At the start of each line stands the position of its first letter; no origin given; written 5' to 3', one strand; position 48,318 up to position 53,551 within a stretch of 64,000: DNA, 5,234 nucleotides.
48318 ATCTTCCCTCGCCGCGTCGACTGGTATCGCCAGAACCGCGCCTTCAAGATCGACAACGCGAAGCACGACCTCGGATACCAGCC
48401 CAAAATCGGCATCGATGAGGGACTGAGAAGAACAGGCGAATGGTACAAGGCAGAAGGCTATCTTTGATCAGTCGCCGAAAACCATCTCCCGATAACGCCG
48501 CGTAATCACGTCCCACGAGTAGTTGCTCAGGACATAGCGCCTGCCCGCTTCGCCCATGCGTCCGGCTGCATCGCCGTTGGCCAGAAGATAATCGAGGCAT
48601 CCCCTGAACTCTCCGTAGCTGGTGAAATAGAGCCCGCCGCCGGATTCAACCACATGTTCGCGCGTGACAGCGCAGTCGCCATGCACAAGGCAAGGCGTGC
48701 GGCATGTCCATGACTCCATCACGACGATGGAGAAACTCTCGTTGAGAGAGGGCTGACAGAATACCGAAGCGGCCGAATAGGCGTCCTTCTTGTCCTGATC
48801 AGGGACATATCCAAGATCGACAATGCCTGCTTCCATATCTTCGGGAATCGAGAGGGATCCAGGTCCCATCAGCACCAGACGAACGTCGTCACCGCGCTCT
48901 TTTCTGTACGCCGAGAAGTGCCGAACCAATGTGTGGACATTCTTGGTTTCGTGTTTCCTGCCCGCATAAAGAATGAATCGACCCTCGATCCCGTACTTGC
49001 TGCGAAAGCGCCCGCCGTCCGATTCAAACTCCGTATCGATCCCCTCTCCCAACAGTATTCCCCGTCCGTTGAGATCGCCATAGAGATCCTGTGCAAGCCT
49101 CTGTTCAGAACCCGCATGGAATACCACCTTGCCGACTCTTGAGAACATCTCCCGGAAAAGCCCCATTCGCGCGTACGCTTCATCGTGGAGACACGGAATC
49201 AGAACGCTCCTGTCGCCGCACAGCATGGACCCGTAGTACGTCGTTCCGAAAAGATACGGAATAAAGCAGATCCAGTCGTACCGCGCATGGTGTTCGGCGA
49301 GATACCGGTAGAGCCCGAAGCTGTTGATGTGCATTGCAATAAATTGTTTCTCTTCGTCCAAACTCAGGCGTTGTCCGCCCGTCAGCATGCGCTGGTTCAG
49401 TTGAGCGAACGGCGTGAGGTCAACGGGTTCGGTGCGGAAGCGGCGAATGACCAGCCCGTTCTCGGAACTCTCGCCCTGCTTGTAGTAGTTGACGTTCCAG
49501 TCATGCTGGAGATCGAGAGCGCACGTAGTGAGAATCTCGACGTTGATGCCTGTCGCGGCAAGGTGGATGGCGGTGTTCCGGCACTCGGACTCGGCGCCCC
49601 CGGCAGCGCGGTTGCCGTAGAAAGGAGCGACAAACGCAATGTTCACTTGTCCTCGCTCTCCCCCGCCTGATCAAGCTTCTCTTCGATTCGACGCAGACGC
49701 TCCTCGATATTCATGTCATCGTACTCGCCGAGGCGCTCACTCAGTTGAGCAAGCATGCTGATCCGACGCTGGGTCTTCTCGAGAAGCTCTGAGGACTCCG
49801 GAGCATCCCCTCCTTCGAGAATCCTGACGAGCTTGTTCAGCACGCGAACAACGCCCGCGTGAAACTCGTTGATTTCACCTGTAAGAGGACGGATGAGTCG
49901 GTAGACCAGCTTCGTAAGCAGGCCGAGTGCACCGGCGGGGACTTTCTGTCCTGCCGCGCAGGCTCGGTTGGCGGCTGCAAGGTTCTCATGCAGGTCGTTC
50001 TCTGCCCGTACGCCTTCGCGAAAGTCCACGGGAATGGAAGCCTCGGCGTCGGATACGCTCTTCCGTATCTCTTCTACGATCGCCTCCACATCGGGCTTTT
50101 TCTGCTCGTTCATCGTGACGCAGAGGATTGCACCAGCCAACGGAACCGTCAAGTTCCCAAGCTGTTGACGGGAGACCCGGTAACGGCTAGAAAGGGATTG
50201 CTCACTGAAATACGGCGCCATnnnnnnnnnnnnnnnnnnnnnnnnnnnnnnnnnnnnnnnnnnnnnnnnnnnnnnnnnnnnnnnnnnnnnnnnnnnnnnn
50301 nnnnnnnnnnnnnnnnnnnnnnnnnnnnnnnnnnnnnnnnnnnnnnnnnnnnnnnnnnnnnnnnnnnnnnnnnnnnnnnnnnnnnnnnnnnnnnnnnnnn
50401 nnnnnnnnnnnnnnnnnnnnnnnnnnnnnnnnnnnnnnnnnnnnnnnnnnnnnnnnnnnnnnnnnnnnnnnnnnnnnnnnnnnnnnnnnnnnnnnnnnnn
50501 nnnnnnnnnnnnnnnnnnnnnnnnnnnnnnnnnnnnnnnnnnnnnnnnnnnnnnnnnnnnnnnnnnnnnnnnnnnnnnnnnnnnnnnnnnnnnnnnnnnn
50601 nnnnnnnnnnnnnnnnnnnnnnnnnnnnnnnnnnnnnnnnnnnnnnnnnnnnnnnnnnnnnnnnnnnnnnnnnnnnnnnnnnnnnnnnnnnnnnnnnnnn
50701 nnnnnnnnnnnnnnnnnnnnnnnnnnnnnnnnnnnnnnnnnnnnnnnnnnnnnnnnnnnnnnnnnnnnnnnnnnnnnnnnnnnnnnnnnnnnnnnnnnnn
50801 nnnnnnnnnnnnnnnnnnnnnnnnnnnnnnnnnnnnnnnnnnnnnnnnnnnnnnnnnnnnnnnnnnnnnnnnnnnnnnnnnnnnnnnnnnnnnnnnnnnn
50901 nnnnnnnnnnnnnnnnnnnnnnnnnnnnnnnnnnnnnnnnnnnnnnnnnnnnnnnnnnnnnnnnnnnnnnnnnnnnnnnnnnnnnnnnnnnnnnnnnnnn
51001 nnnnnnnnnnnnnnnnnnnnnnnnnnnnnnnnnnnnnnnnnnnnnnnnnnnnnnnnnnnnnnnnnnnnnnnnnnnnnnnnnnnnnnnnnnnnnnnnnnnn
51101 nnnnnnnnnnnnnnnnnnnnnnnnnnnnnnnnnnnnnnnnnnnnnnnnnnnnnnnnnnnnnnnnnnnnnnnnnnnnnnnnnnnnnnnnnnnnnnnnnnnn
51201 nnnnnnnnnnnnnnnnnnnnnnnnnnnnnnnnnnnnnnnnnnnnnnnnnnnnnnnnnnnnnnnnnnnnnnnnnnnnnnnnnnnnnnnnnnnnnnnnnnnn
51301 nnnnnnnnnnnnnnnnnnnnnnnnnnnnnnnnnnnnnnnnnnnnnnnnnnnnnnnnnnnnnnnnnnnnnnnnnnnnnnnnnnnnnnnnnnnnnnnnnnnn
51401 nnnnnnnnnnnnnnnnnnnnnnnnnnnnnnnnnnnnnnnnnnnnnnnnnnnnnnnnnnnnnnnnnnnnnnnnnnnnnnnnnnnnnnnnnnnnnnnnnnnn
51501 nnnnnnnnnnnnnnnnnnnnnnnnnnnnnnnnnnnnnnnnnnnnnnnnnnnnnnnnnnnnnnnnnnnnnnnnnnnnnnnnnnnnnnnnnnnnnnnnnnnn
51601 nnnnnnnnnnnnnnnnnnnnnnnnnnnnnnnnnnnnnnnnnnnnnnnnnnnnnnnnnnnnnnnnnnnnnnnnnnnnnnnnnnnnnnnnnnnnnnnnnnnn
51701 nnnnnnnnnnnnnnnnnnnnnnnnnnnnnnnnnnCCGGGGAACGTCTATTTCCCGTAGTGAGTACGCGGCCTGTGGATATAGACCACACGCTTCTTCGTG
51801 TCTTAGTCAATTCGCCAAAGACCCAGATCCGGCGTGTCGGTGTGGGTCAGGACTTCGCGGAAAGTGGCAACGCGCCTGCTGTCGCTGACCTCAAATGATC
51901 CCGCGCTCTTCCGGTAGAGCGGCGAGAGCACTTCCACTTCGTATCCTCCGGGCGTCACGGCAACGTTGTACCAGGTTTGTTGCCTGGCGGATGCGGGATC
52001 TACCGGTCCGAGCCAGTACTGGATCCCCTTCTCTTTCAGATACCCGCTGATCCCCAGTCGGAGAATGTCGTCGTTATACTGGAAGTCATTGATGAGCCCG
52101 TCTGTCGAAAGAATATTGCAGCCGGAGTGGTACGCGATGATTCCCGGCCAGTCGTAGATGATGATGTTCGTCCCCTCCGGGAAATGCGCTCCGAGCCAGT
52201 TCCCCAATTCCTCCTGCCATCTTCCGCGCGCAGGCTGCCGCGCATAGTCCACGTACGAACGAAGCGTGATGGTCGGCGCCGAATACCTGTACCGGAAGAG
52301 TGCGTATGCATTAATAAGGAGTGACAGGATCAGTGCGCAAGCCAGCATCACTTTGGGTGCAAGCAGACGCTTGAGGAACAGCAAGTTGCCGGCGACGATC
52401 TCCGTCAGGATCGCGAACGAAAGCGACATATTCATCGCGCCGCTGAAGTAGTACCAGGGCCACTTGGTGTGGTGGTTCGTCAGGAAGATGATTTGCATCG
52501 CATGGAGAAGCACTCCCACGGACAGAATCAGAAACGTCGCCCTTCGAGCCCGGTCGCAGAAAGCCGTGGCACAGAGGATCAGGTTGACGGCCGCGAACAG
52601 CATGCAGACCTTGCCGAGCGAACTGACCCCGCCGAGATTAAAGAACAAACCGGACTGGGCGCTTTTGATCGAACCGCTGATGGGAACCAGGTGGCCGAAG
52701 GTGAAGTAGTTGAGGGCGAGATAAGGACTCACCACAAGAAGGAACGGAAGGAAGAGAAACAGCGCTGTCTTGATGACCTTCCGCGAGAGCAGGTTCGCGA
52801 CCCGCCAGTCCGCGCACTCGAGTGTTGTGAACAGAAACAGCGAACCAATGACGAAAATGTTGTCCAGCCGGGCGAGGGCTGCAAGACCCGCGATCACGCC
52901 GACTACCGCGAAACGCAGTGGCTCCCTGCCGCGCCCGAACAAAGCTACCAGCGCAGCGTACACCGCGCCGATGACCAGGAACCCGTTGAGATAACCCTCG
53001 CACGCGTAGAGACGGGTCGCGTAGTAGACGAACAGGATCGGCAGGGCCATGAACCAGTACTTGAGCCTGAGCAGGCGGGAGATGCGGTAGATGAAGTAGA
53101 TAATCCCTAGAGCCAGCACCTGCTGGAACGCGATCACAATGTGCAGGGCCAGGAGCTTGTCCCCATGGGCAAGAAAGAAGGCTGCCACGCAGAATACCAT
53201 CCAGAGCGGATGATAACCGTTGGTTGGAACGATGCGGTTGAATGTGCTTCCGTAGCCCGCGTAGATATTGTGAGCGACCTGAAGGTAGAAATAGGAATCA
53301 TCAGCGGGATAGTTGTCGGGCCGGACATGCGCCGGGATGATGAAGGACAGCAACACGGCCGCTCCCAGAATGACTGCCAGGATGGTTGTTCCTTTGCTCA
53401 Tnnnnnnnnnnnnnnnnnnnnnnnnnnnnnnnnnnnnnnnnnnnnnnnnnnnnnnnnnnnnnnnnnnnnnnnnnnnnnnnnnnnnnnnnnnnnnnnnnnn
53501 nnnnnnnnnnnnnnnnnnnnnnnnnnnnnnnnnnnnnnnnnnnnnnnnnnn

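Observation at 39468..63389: Candidate undescribed lipid-carrier glycosylation system: six different GT-C transferases plus GT2 donor synthase and PIG-L deacetylase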

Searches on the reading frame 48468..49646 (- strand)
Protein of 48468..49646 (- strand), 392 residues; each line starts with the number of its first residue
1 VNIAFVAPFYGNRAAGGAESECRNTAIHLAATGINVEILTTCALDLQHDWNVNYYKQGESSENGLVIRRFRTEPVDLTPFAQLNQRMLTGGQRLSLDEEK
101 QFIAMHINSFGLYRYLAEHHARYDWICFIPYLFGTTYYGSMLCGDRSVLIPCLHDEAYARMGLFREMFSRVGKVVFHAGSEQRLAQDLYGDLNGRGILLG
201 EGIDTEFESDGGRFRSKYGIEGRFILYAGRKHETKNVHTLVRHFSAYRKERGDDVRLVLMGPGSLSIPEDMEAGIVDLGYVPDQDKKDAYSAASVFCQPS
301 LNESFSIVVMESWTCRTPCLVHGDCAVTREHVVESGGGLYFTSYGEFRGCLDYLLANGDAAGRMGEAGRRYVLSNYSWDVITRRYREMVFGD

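Call 4: search_protein_families(library=pfam, proteins=[window:48468-49646:-], max_evalue=0.01)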
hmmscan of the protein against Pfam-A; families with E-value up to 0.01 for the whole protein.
window:48468-49646:- (392 aa): 4 families
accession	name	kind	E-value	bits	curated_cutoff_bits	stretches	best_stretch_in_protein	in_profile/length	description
PF00534.26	Glycos_transf_1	-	3.5e-18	66.2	26.4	1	221-370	14-171/172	Glycosyl transferases group 1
PF13692.12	Glyco_trans_1_4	-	1.5e-16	61.4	27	1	224-341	3-124/142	Glycosyl transferases group 1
PF13524.12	Glyco_trans_1_2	-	0.00016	22.1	25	1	253-381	13-138/144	Glycosyl transferase-like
PF20706.3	GT4-conflict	-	0.00033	20.2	26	1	222-324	197-313/385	Family 4 Glycosyltransferase in conflict systems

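Call 43: search_protein_families(library=ncbifam, proteins=[window:48468-49646:-], max_evalue=0.00001)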
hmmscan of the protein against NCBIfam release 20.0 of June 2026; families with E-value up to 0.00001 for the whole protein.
window:48468-49646:- (392 aa): 10 families
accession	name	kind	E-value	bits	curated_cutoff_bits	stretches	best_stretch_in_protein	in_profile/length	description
TIGR02149.1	glgA_Coryne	subfamily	2.6e-12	46.6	302.4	1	202-388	177-386/391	glycogen synthase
NF038295.1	EPS_HpsP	equivalog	1.8e-10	40.4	550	1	278-384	273-379/388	hormogonium polysaccharide biosynthesis glycosyltransferase HpsP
TIGR04157.1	glyco_rSAM_CFB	subfamily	4.3e-10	39.1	400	1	165-385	164-402/406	TIGR04157 family glycosyltransferase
NF053787.1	GlcN_PG_synth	equivalog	1.1e-09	37.6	480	1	220-383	193-350/361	N-acetylglucosaminyl phosphatidylglycerol synthase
TIGR03449.1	mycothiol_MshA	equivalog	3.5e-09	36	462.5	1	281-382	292-393/406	D-inositol-3-phosphate glycosyltransferase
TIGR03088.1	stp2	hypoth_equivalog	9.3e-08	31.5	409.05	1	225-388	197-369/374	TIGR03088 family PEP-CTERM/XrtA system glycosyltransferase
NF012028.0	PRK15484.1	subfamily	5e-07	29.1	618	0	221-389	192-375/380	lipopolysaccharide N-acetylglucosaminyltransferase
TIGR04047.1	MSMEG_0565_glyc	hypoth_equivalog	1.2e-06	27.8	259.85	1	273-383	258-365/373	MSMEG_0565 family glycosyltransferase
NF041876.1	EPS_EpsE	equivalog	3.6e-06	26.5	400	1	277-378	280-382/389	exopolysaccharide biosynthesis GT4 family glycosyltransferase EpsE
NF053513.1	Gtran_IagA_BgsA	equivalog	8.8e-06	24.9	460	0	278-355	221-297/333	LTA glycolipid anchor biosynthesis glycosyltransferase, IagA/BgsA family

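Call 86: search_solved_structures(query=window:48468-49646:-, max_evalue=0.001)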
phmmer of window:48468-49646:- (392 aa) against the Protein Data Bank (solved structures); distinct sequences matched with E-value up to 0.001: 7.
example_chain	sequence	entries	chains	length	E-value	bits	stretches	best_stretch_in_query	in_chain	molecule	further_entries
2gej_A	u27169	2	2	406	5.3e-07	32.2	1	197-384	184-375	PHOSPHATIDYLINOSITOL MANNOSYLTRANSFERASE (PimA)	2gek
4n9w_A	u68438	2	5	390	1.1e-06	31.2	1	197-384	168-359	GDP-mannose-dependent alpha-(1-2)-phosphatidylinositol mannosyltransferase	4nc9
7qsg_A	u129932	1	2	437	7.7e-05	25.1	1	220-382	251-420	D-inositol 3-phosphate glycosyltransferase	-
6zj4_AAA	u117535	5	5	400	0.00018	23.9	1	288-385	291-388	Trehalose phosphorylase/synthase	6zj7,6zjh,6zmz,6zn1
2jjm_A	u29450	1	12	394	0.00023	23.5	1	207-388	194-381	GLYCOSYL TRANSFERASE, GROUP 1 FAMILY PROTEIN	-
3mbo_A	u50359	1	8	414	0.00026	23.3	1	207-388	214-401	Glycosyltransferase, group 1 family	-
6kih_A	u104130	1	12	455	0.00059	22.2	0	281-384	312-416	Tll1590 protein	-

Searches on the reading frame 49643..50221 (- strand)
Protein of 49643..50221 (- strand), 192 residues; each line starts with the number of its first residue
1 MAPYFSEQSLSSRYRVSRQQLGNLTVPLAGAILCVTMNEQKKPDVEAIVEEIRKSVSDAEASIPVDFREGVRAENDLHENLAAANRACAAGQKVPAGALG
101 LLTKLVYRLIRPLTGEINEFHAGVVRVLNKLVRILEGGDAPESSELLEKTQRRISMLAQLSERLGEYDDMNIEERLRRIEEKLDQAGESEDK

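Call 4: search_protein_families(library=pfam, proteins=[window:49643-50221:-], max_evalue=0.01)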
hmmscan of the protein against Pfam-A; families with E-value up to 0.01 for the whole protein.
window:49643-50221:- (192 aa): 0 families

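Call 6: search_protein_families(library=ncbifam, proteins=[window:49643-50221:-], max_evalue=1)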
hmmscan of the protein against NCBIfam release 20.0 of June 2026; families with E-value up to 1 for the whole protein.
window:49643-50221:- (192 aa): 2 families
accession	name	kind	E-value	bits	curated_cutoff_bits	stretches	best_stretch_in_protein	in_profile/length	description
NF033198.0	F430_CfbA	equivalog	0.12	12.3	120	1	33-86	34-87/122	sirohydrochlorin nickelochelatase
TIGR01216.1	ATP_synt_epsi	equivalog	0.16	12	67.25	1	148-191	68-111/130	ATP synthase F1 subunit epsilon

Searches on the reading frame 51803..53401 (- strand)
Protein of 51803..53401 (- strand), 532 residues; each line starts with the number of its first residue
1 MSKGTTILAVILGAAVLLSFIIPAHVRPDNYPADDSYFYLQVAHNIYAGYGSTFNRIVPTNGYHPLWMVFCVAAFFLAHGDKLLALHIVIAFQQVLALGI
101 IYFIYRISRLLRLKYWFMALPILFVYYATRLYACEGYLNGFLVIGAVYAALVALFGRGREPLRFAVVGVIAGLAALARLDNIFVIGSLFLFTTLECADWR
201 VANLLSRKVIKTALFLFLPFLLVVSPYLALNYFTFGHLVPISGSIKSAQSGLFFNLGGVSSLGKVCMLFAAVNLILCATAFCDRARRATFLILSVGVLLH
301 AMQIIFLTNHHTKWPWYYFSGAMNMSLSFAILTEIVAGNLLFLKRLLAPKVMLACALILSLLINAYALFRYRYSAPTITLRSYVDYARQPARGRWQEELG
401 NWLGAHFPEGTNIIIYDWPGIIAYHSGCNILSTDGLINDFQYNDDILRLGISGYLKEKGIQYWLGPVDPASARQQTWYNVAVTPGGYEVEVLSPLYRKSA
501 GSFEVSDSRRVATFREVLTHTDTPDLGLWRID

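Call 3: search_protein_families(library=pfam, proteins=[window:51803-53401:-], max_evalue=0.01)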
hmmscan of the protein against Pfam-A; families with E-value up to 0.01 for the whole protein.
window:51803-53401:- (532 aa): 0 families

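Call 6: search_protein_families(library=ncbifam, proteins=[window:51803-53401:-], max_evalue=1)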
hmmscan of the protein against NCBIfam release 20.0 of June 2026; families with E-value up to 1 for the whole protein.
window:51803-53401:- (532 aa): 0 families

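Call 13: search_solved_structures(query=window:51803-53401:-, max_evalue=10)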
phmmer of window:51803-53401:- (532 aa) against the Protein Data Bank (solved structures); distinct sequences matched with E-value up to 10: 0.

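Call 46: search_protein_representatives(protein=window:51803-53401:-)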
Query: 532 residues. Proteins with E-value up to 0.001 (for the whole library): 4048; up to 1e-10: 1476; up to 1e-30: 136. The best 150 are listed.
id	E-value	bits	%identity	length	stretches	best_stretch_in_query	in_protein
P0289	5.2e-144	497.1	46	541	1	10-531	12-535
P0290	1.1e-125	436.6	42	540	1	6-530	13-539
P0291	1.4e-122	426.4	43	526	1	8-531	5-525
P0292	4.3e-118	411.6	39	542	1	13-532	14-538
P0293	2.9e-115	402.2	45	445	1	95-532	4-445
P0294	2.9e-114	398.9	40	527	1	5-532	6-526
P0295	6.7e-106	371.3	40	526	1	17-532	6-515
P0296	8.0e-105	367.8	39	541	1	15-531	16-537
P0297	1.1e-101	357.4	43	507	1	4-531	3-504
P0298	8.9e-101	354.4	39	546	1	5-532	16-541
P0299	1.8e-100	353.4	39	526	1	14-531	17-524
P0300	4.0e-98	345.7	40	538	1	18-532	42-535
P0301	1.0e-97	344.3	38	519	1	7-532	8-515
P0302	3.7e-95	335.9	40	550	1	6-531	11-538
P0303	2.5e-94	333.1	38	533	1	13-531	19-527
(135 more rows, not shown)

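Call 50: search_protein_families(library=pfam, alignment_id=A4, max_evalue=0.01)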
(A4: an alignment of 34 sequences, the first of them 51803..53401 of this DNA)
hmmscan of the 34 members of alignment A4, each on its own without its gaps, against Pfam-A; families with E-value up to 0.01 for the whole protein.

A. member 1, window:51803-53401:- (532 aa): 0 families

B. families by the number of members that match (of 34 scanned): 2 families
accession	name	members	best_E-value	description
PF13231.12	PMT_2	10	2.7e-06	Dolichyl-phosphate-mannose-protein mannosyltransferase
PF20604.3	DUF6798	1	0.0024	Domain of unknown function (DUF6798)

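Call 56: predict_structure(alignment_id=A4)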
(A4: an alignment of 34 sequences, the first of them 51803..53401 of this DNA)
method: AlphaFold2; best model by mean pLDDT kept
length: 532 residues; sequences in the alignment: 34
mean_pLDDT: 90.1   pTM: 0.90
mean pLDDT of the five models: 90.1, 89.6, 88.4, 87.8, 87.7
residues with pLDDT >= 90: 380; 70-90: 116; 50-70: 20; < 50: 16
segments of 3 or more residues with pLDDT < 50: 372-387
pLDDT, mean of each block of 10 residues (from residue 1): 77 90 90 92 96 90 91 98 97 96 96 93 87 92 98 92 97 96 98 96 96 98 96 91 80 88 96 95 94 98 90 87 96 84 71 87 82 45 46 86 96 94 96 91 96 97 90 79 93 94 97 93 92 94
secondary structure, 60 per line:
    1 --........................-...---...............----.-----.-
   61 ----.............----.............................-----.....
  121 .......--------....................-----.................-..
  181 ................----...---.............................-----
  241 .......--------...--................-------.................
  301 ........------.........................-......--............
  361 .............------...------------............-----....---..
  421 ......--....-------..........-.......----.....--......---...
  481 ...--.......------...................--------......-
elements in order: H3-26 H34-48 H65-77 H82-110 H116-127 H136-155 H161-177 H179-196 H207-235 H241-246 H261-276 H284-307 H315-339 H341-346 H349-373 H395-406 E412-415 H419-426 E429-432 H440-449 H451-457 E462-466 H469-474 E478-483 E486-492 E499-513 H514-517 E526-531

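Call 60: fold_search(model_id=the predicted structure, library=pdb)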
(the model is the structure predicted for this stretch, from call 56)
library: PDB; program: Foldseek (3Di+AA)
matches with E <= 10: 540; with E <= 0.001: 21
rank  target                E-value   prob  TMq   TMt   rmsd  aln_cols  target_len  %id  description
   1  5f15                  9.3e-07  1.00  0.55  0.54   8.5       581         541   12  Crystal Structure of ArnT from Cupriavidus metallidurans bound to Undecaprenyl phosphate (released 2016-02-17)
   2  5ezm                  2.3e-06  1.00  0.54  0.54   9.0       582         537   12  Crystal Structure of ArnT from Cupriavidus metallidurans in the apo state (released 2016-02-17)
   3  3wak                  4.4e-06  1.00  0.55  0.37  10.9       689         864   11  Crystal structure of the Archaeoglobus fulgidus oligosaccharyltransferase (O29867_ARCFU) in the apo form (released 2013-10-30)
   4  9dlf_C                5.3e-06  1.00  0.48  0.42   7.9       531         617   15  Arabinosyltransferase AftB in complex with Fab_B3 (released 2025-06-25)
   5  3waj                  9.4e-06  1.00  0.44  0.32  12.9       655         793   12  Crystal structure of the Archaeoglobus fulgidus oligosaccharyltransferase (O29867_ARCFU) complex with Zn and sulfate (released 2013-10-30)
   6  8age_A                1.3e-05  1.00  0.49  0.42  12.0       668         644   13  Structure of yeast oligosaccharylransferase complex with acceptor peptide bound (released 2022-12-07)
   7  9s6t_A                1.4e-05  1.00  0.46  0.50  10.0       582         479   12  Ternary cryo-EM structure of chicken ALG12 with Dol25-PP-GlcNAc2Man7, Dol25-P-Man, and Fab (released 2026-03-18)
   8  6s7o_A                1.6e-05  1.00  0.49  0.41  12.4       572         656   12  Cryo-EM structure of human oligosaccharyltransferase complex OST-A (released 2019-12-18)
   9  7oci_F                2.5e-05  1.00  0.50  0.43  11.5       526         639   12  Cryo-EM structure of yeast Ost6p containing oligosaccharyltransferase complex (released 2022-02-16)
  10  8b6l_I                3.3e-05  1.00  0.48  0.39  11.0       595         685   14  Subtomogram average of the human Sec61-TRAP-OSTA-translocon (released 2022-12-07)
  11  8agc_A                5.1e-05  1.00  0.50  0.40   9.9       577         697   11  Structure of yeast oligosaccharylransferase complex with lipid-linked oligosaccharide and non-acceptor peptide bound (released 2022-12-07)
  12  8pn9_A                5.3e-05  1.00  0.52  0.44  10.4       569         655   11  Structure of human oligosaccharyltransferase OST-A complex bound to NGI-1 (released 2024-05-08)
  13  9n9j_I                6.1e-05  1.00  0.47  0.37  11.5       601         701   12  Structure of a GRP94 folding intermediate engaged with a CCDC134- and FKBP11-bound secretory translocon (released 2025-11-19)
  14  6ezn_F                6.7e-05  1.00  0.47  0.40  13.1       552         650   13  Cryo-EM structure of the yeast oligosaccharyltransferase (OST) complex (released 2018-01-17)
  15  9dlh                  7.6e-05  1.00  0.52  0.47   7.3       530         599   15  donor substrate analog-bound AftB (released 2025-06-25)
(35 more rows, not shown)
